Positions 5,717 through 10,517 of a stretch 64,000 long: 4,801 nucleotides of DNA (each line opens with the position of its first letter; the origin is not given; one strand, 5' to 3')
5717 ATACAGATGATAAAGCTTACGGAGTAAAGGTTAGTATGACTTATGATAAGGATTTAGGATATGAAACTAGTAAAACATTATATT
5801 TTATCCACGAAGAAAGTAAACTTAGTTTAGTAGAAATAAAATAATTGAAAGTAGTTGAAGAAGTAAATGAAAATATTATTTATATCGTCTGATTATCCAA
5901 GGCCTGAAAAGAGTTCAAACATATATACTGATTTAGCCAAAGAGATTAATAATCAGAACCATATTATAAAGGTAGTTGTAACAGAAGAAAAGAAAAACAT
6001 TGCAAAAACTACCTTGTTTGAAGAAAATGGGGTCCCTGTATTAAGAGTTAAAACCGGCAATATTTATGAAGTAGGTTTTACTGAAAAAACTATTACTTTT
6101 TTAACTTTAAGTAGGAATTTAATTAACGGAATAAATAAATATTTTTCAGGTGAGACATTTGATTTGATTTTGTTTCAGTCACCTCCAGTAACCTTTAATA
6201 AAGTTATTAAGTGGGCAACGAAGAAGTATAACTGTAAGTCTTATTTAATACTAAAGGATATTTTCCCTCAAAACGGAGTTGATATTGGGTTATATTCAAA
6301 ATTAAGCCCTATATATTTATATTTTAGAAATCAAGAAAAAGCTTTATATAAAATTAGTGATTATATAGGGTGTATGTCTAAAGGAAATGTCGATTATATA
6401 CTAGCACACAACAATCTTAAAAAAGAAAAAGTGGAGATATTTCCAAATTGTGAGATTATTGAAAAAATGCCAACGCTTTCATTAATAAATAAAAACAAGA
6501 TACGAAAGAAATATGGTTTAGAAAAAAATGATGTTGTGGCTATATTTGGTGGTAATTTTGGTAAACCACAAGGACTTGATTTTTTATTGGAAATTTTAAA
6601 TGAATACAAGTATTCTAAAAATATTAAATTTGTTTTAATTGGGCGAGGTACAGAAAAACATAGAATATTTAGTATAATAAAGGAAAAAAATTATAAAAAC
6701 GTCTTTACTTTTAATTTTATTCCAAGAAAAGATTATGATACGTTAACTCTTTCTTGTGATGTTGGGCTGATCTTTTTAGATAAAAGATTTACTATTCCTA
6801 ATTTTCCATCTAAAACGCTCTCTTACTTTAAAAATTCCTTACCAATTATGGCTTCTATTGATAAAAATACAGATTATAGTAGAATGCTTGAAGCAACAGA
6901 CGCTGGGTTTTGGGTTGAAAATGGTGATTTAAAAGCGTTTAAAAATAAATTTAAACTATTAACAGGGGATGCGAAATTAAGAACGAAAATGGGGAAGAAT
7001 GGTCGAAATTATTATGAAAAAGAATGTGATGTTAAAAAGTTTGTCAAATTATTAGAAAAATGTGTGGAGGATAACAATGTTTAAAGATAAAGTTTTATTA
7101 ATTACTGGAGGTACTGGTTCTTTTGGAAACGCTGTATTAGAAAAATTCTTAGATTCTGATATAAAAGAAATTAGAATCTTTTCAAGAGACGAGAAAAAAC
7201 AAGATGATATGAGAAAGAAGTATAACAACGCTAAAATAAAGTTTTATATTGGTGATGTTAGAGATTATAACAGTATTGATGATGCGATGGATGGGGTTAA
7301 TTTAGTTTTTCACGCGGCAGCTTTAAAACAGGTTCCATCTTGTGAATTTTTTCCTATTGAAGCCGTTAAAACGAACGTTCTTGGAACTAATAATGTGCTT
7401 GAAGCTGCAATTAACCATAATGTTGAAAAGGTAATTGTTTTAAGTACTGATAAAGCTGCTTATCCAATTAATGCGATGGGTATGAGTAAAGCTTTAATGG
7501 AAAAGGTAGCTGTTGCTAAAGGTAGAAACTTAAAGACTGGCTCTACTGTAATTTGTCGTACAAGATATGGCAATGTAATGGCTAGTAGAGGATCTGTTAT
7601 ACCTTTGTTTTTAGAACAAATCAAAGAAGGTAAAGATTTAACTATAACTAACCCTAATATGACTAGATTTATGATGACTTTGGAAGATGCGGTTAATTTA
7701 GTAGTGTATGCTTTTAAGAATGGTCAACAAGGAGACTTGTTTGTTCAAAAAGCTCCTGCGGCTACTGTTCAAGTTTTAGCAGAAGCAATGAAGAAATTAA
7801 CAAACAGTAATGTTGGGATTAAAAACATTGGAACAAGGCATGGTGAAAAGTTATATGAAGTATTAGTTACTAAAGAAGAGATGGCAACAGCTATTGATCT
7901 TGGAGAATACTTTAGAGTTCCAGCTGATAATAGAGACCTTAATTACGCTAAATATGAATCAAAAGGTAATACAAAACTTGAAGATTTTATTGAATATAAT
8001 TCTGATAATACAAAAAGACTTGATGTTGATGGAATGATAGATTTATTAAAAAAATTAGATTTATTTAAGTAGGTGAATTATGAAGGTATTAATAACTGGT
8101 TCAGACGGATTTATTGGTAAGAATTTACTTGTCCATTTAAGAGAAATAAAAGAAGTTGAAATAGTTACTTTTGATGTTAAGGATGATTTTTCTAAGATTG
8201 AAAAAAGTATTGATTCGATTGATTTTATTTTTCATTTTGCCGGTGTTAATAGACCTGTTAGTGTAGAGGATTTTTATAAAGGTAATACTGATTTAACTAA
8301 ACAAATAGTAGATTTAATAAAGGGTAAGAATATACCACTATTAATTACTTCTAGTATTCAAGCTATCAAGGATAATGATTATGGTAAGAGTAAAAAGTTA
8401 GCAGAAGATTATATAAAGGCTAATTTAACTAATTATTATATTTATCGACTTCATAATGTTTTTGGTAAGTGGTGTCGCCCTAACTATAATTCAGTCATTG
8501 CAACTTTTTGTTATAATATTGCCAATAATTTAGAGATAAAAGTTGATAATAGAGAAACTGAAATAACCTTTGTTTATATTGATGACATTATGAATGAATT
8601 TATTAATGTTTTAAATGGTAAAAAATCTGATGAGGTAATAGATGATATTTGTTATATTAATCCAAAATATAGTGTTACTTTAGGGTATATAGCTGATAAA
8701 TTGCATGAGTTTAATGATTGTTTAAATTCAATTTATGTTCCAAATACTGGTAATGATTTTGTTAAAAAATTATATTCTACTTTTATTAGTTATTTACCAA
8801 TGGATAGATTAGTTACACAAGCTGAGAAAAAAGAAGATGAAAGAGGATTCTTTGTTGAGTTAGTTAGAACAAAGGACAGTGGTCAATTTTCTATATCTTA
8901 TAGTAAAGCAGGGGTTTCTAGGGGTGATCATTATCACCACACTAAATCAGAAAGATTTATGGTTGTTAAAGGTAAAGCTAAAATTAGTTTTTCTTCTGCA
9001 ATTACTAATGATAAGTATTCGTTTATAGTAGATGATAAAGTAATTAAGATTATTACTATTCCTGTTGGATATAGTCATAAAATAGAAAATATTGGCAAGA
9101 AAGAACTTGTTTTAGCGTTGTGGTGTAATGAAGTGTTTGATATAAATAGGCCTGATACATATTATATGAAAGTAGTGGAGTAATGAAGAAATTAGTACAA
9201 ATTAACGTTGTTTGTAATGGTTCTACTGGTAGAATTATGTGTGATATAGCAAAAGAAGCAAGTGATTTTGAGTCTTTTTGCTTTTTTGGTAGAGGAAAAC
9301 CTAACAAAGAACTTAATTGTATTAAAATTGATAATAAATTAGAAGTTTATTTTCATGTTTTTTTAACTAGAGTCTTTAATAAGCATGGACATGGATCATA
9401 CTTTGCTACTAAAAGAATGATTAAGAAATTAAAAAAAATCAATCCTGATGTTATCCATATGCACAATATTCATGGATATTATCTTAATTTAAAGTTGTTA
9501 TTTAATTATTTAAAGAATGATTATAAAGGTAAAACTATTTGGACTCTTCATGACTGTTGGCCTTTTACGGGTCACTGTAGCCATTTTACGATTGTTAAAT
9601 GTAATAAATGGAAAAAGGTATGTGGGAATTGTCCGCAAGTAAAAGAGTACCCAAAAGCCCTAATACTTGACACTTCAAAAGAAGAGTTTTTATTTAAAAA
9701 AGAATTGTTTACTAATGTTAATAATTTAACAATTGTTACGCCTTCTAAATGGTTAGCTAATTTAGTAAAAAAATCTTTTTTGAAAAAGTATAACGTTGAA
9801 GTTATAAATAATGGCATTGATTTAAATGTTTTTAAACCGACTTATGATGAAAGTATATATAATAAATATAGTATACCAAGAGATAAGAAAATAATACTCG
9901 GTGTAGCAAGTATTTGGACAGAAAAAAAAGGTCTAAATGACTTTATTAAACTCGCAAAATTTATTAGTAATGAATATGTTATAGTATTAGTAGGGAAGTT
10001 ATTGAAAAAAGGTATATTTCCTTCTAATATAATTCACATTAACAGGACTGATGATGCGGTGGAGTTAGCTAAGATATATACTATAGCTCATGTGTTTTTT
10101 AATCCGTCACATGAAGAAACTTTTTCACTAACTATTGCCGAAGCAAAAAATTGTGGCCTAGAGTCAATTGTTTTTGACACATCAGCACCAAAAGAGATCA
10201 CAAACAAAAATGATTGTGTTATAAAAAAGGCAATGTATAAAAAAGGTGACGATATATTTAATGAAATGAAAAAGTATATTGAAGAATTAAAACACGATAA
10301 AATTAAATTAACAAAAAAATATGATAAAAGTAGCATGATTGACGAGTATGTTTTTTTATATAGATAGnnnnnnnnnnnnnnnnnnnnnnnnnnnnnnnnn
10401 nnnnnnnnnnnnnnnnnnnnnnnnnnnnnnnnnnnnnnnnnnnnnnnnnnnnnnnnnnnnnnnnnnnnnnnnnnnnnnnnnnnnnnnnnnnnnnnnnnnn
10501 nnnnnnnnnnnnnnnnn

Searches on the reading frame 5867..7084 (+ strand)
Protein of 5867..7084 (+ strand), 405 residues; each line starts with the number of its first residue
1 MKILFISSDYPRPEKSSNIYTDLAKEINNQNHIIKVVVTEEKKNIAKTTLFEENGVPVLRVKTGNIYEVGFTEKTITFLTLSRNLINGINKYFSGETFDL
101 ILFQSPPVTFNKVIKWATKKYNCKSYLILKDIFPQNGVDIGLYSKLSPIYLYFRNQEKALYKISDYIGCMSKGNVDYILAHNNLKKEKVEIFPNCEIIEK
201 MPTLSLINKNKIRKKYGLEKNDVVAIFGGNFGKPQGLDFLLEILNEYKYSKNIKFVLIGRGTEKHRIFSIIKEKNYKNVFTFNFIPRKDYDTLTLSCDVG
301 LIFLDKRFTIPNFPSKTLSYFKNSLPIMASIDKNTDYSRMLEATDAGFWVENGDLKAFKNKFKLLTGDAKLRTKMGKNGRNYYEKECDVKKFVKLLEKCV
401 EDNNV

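Call 11: search_protein_families(library=pfam, proteins=[window:5867-7084:+], max_evalue=0.001)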
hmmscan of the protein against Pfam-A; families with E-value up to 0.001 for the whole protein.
window:5867-7084:+ (405 aa): 3 families
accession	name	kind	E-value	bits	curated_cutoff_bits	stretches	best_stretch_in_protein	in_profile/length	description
PF00534.26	Glycos_transf_1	-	3.8e-16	59.5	26.4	1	209-381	2-171/172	Glycosyl transferases group 1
PF13692.12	Glyco_trans_1_4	-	5.6e-07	30.3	27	1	224-365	3-139/142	Glycosyl transferases group 1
PF13439.12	Glyco_transf_4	-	0.00088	19.8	28.5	0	21-194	9-164/170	Glycosyltransferase Family 4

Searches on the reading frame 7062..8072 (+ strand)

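Call 11: search_protein_families(library=pfam, proteins=[window:7062-8072:+], max_evalue=0.001)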
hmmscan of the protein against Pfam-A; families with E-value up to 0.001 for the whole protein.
window:7062-8072:+ (336 aa): 13 families
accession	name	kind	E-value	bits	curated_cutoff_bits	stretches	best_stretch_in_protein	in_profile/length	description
PF02719.21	Polysacc_synt_2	-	3.7e-104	348.5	20.2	1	12-286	1-291/293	Polysaccharide biosynthesis protein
PF01370.27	Epimerase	-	9.7e-24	84.5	20.9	1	13-225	2-235/240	NAD dependent epimerase/dehydratase family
PF01073.25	3Beta_HSD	-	1.2e-19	70.9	22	1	13-135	1-122/280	3-beta hydroxysteroid dehydrogenase/isomerase family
PF16363.11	GDP_Man_Dehyd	-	2e-18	67.4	27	1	13-259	1-274/332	GDP-mannose 4,6 dehydratase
PF08485.16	Polysacc_syn_2C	-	1.7e-16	60.1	25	1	289-334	1-46/48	Polysaccharide biosynthesis protein C-terminal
PF13460.12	NAD_binding_10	-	7.8e-13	49.1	27.2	1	16-135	1-104/184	NAD(P)H-binding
PF05368.20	NmrA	-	5.6e-11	43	27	1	9-259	2-246/298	NmrA-like family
PF04321.23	RmlD_sub_bind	-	1.3e-08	34.7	27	1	12-131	3-103/287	RmlD substrate binding domain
PF07993.18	NAD_binding_4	-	1.6e-08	34.5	20.1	1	14-143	1-150/258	Male sterility protein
PF08659.16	KR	-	1.8e-05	25.2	22.6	1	12-127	3-134/180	KR domain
PF00106.31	adh_short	-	2.9e-05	24.1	26.6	1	10-79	1-71/195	short chain dehydrogenase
PF03435.24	Sacchrp_dh_NADP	-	6.2e-05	23.8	25.1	1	13-86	2-76/129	Saccharopine dehydrogenase NADP binding domain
PF01488.26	Shikimate_DH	-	0.00048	20.7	24.3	0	8-87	12-84/138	Shikimate / quinate 5-dehydrogenase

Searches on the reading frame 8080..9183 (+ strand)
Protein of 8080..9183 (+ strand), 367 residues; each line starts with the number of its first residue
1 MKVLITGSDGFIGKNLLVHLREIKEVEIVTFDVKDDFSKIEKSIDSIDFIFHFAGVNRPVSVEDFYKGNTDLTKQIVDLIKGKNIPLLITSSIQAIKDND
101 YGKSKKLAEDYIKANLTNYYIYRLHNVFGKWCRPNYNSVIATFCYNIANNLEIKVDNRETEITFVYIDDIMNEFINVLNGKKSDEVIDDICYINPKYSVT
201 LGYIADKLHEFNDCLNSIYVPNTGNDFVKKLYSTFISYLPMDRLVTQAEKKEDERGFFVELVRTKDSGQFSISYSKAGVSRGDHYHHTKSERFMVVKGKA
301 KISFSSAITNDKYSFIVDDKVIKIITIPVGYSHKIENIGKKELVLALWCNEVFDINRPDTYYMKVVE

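Call 11: search_protein_families(library=pfam, proteins=[window:8080-9183:+], max_evalue=0.001)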
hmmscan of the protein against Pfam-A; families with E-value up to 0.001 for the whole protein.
window:8080-9183:+ (367 aa): 5 families
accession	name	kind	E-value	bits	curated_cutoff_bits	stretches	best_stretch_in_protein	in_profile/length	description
PF14667.12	Polysacc_synt_C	-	3.6e-42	143.4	28.7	1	252-361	2-111/111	Polysaccharide biosynthesis C-terminal domain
PF01370.27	Epimerase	-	4e-12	46.5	20.9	1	3-180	1-227/240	NAD dependent epimerase/dehydratase family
PF01073.25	3Beta_HSD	-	1.2e-06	28.3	22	1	23-105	44-129/280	3-beta hydroxysteroid dehydrogenase/isomerase family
PF04321.23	RmlD_sub_bind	-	3.3e-06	26.8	27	0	99-156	123-176/287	RmlD substrate binding domain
PF07993.18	NAD_binding_4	-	1.8e-05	24.4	20.1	0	98-133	174-210/258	Male sterility protein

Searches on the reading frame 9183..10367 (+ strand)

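Call 11: search_protein_families(library=pfam, proteins=[window:9183-10367:+], max_evalue=0.001)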
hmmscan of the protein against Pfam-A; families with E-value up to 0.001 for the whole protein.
window:9183-10367:+ (394 aa): 4 families
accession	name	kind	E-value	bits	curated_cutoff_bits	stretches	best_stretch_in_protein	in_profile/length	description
PF00534.26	Glycos_transf_1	-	2.4e-12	47.2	26.4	1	227-380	7-165/172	Glycosyl transferases group 1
PF13439.12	Glyco_transf_4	-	2.8e-10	40.9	28.5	1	54-215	39-169/170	Glycosyltransferase Family 4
PF13692.12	Glyco_trans_1_4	-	1.2e-09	39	27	1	236-348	2-125/142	Glycosyl transferases group 1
PF13477.12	Glyco_trans_4_2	-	6e-05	23.7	23.4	1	67-105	54-92/139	Glycosyl transferase 4-like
